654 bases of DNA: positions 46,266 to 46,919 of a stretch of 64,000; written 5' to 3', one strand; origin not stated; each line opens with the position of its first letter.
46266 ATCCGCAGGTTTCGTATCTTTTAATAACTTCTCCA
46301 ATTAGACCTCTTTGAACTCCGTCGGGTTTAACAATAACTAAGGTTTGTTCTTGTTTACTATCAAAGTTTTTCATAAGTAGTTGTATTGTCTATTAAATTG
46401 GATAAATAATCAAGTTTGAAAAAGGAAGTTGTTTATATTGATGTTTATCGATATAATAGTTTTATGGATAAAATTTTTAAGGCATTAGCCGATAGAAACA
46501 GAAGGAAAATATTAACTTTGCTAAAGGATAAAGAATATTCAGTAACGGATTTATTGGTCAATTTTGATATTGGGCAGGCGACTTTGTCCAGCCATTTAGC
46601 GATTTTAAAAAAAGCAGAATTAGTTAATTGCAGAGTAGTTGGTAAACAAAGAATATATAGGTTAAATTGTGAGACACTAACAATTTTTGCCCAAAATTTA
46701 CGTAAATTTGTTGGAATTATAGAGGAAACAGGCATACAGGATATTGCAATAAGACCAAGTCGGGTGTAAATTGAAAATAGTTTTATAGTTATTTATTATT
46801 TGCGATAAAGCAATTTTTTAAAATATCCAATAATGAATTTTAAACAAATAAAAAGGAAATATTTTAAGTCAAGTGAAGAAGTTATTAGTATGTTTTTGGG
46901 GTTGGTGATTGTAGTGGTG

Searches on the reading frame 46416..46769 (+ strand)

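Call 52: search_protein_families(library=pfam, proteins=[window:46416-46769:+], max_evalue=0.00001)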
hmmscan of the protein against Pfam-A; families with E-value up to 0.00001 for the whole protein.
window:46416-46769:+ (117 aa): 2 families
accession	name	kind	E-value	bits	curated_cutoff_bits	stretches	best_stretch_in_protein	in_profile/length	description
PF01022.26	HTH_5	-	2.2e-12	47.1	22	1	26-71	1-46/47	Bacterial regulatory protein, arsR family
PF12840.13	HTH_20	-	3.9e-07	30.4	27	1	24-73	1-51/51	Helix-turn-helix domain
